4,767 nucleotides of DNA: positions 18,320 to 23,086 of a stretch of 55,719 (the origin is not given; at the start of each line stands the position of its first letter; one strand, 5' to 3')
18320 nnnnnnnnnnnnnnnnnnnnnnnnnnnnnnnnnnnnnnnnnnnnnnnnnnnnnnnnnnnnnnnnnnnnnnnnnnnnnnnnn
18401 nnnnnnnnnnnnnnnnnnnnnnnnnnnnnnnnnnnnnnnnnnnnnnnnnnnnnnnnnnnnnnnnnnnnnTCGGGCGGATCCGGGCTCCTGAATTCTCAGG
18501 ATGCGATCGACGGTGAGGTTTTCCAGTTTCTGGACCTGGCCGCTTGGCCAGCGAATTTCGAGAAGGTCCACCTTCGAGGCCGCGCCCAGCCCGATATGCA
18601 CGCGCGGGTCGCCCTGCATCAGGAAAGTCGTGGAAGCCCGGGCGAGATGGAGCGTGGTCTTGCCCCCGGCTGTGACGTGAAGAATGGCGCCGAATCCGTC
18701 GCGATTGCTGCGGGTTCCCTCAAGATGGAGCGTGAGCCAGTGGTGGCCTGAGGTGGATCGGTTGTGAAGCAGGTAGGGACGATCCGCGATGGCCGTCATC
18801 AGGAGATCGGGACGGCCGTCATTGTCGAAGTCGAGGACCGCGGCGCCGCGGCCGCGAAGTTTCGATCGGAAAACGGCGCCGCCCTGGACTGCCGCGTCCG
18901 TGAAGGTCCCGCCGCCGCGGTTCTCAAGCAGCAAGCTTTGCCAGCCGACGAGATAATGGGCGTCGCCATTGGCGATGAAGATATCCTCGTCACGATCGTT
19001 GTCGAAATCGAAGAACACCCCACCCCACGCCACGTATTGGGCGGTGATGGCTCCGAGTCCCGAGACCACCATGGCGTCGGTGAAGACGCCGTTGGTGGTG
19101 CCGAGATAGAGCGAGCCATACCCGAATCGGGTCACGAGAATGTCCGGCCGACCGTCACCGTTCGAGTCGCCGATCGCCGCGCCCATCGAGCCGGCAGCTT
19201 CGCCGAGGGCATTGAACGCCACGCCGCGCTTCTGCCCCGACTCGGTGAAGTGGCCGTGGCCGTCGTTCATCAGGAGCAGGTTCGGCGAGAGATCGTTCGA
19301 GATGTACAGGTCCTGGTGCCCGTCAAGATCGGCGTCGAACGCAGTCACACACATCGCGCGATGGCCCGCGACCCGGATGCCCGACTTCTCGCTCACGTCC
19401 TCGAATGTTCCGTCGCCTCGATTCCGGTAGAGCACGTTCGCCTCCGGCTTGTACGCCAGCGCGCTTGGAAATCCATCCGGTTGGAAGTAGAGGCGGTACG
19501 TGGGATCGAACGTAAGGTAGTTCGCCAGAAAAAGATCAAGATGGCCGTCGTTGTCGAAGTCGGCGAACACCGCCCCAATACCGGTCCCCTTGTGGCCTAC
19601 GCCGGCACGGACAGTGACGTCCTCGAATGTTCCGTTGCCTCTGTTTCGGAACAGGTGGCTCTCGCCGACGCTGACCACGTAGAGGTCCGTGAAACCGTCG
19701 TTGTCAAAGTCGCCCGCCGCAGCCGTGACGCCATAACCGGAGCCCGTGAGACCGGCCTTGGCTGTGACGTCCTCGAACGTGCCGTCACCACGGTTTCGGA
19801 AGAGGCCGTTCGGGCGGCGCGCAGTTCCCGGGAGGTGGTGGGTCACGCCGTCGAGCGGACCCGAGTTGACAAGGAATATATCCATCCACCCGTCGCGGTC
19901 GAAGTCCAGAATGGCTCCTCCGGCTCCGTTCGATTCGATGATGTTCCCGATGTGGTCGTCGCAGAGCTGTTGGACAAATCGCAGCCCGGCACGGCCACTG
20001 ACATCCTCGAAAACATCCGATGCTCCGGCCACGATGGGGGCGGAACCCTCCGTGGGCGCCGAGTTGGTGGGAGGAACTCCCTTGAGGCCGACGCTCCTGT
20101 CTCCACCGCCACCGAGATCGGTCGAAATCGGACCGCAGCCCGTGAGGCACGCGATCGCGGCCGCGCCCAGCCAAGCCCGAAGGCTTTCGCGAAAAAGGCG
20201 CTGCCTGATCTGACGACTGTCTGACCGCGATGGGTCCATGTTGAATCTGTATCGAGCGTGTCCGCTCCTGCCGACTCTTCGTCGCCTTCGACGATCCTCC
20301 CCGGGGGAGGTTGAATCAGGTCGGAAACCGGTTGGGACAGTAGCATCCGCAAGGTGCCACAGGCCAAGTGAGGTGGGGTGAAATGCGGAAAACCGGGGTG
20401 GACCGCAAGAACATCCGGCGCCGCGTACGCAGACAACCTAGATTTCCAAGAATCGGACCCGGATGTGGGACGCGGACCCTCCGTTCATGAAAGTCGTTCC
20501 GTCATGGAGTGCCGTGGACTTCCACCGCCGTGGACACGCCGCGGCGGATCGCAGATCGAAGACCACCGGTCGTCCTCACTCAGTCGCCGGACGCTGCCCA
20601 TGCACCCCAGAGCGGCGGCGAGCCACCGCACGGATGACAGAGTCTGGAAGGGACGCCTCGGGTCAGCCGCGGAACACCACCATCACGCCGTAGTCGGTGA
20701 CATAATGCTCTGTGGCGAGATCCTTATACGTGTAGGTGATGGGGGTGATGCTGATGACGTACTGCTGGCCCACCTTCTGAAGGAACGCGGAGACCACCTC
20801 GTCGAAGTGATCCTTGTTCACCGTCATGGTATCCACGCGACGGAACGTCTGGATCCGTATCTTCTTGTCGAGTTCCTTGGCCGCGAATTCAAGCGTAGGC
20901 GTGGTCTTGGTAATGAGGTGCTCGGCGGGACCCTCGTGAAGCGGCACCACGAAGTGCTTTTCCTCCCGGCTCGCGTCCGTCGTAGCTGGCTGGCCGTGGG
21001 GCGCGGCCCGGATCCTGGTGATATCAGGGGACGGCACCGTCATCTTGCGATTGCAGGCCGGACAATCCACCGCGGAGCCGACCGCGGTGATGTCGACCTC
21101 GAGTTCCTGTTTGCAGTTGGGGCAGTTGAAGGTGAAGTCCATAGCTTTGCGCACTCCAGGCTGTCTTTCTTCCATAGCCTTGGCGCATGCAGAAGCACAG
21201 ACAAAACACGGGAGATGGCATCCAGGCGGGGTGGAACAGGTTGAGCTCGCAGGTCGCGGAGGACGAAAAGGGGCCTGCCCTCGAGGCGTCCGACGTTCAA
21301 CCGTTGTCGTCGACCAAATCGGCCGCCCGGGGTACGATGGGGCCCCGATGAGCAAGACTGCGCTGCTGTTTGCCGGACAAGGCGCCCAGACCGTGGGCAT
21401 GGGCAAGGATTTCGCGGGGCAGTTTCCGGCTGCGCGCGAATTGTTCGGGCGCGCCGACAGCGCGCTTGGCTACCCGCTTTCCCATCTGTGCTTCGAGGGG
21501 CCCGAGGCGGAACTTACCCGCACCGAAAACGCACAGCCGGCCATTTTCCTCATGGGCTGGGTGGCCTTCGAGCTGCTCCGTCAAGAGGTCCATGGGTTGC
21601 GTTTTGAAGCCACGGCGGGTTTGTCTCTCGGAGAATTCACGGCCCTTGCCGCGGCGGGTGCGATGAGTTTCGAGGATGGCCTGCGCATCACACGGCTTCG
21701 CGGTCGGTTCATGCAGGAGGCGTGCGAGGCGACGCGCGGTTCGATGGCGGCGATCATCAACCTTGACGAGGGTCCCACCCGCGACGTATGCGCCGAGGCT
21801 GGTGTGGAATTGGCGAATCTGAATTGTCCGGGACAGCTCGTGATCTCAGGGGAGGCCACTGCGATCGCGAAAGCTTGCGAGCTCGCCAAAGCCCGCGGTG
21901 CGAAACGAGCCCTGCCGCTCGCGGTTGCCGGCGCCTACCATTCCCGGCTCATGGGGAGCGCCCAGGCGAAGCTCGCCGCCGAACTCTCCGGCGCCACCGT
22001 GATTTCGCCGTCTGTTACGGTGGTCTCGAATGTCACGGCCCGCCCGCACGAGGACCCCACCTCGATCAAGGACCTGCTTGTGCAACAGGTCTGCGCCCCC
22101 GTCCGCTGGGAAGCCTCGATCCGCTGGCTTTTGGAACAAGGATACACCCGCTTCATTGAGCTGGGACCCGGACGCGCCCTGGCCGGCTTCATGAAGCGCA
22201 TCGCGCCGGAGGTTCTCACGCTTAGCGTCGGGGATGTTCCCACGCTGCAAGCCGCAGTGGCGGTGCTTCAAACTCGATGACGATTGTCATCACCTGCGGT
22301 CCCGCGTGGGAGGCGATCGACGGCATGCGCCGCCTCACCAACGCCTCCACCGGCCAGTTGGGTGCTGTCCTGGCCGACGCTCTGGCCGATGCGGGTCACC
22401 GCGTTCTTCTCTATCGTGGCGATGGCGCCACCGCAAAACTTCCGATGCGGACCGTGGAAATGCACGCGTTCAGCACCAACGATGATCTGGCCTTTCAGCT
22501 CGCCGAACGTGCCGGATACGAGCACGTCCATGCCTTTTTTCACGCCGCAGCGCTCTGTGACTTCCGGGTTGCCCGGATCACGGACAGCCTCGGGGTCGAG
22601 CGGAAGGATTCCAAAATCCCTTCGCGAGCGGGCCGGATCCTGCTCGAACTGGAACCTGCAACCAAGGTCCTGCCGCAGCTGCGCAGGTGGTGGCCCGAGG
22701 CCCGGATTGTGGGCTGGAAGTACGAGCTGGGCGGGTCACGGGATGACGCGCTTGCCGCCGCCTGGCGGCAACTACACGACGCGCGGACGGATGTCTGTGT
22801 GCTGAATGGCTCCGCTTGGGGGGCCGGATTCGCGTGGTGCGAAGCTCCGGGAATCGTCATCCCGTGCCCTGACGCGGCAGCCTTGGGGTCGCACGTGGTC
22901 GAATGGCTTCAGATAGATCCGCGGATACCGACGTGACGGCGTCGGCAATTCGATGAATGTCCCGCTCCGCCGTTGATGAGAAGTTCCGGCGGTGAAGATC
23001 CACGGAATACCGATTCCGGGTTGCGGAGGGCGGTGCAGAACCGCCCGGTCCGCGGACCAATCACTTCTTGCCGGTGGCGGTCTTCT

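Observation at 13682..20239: Translationally coupled four-gene operon of membrane-tethered beta-propeller / c-haem proteins with hydrazine-synthase-like subunit logic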

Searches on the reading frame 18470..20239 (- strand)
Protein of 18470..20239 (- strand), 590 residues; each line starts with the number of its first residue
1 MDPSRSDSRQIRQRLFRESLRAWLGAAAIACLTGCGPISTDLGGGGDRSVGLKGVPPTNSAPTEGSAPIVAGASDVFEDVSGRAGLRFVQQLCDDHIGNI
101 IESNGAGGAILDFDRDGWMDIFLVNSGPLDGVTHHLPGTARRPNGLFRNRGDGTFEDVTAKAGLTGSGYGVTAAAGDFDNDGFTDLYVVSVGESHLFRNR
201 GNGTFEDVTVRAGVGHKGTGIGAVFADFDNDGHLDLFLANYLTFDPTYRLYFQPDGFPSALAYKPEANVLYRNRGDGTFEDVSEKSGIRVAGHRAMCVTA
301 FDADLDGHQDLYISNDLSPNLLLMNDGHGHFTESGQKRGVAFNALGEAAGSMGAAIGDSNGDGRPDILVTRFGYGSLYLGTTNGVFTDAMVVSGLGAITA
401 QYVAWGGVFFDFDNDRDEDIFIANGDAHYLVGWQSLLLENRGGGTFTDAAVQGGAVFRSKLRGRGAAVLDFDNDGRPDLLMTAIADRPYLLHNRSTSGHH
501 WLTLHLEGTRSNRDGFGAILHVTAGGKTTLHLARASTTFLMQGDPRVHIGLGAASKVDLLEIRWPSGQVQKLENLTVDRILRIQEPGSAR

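Call 4: search_protein_families(library=pfam, proteins=[window:18470-20239:-], max_evalue=0.1)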
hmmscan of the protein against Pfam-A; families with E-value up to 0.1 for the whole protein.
window:18470-20239:- (590 aa): 3 families
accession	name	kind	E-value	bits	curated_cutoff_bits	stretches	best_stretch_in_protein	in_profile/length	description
PF13517.12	FG-GAP_3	-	2.1e-55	185.6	26.9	6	177-237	1-60/61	FG-GAP-like repeat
PF07593.17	UnbV_ASPIC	-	2.9e-16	59.6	23.4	1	515-581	1-67/68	ASPIC and UnbV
PF01839.29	FG-GAP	-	1.1e-14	54.4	22.1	2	170-188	2-20/37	FG-GAP repeat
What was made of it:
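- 18467..20239 (-): Gene A: CRTAC1-type lipoprotein (590 aa) with six FG-GAP_3 repeats and a UnbV_ASPIC domain; lipobox LTGC at 20135-20146. Pfam FG-GAP_3 2e-55 and UnbV_ASPIC 3e-16 (call 4).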

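Call 5: search_protein_families(library=ncbifam, proteins=[window:18470-20239:-], max_evalue=0.01)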
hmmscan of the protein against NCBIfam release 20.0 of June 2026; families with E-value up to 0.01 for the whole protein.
window:18470-20239:- (590 aa): 0 families

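Call 31: search_solved_structures(query=window:18470-20239:-, max_evalue=0.001)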
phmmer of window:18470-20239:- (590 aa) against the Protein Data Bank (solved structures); distinct sequences matched with E-value up to 0.001: 1.
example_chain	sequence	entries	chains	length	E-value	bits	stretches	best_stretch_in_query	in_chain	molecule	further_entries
9etn_A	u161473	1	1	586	1.2e-18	70.1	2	148-254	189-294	Cartilage acidic protein 1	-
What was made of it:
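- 18467..20239 (-): PDB 9etn, human CRTAC1, 1.2e-18 (call 31).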

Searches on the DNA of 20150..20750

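Call 66: search_rna_families(source=window, start=20150, end=20750, threshold=evalue, max_evalue=1)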
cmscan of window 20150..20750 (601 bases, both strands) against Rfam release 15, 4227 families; matches with E-value up to 1: 0.
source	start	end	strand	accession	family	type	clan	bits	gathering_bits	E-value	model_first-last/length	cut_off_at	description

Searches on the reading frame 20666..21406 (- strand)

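Call 16: search_protein_families(library=pfam, proteins=[window:20666-21406:-], max_evalue=0.001)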
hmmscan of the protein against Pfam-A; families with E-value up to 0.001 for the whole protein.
window:20666-21406:- (247 aa): 2 families
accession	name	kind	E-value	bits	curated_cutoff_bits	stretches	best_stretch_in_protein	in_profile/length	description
PF23454.1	Zn_ribbon_Brz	-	0.00034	21.6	27.9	0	113-148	6-42/58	Transcriptional regulator Brz zinc beta ribbon domain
PF24441.1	DUF7560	-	0.00043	20.4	27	1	90-105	3-18/44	Family of unknown function (DUF7560)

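Call 17: search_protein_families(library=ncbifam, proteins=[window:20666-21406:-], max_evalue=0.001)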
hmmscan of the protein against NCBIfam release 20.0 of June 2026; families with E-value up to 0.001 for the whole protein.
window:20666-21406:- (247 aa): 0 families

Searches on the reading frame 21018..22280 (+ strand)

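Call 16: search_protein_families(library=pfam, proteins=[window:21018-22280:+], max_evalue=0.001)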
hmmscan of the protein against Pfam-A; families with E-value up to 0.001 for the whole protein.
window:21018-22280:+ (420 aa): 1 family
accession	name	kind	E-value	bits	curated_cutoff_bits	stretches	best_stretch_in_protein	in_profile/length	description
PF00698.26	Acyl_transf_1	-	5.2e-36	125.2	32.7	1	117-384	3-267/319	Acyl transferase domain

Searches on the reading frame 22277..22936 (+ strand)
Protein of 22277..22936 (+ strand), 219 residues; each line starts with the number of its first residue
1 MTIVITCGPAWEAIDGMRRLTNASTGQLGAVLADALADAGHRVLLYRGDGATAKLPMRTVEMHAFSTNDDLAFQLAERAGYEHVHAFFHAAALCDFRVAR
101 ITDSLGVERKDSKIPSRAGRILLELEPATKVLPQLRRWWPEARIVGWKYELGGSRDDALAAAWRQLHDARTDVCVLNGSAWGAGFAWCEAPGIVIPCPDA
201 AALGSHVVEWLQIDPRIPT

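Call 16: search_protein_families(library=pfam, proteins=[window:22277-22936:+], max_evalue=0.001)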
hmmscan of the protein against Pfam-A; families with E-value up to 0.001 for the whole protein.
window:22277-22936:+ (219 aa): 1 family
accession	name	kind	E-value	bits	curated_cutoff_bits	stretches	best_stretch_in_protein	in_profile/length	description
PF04127.22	DFP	-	2.4e-23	83.3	22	1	2-180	5-170/186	DNA/pantothenate metabolism flavoprotein C-terminal domain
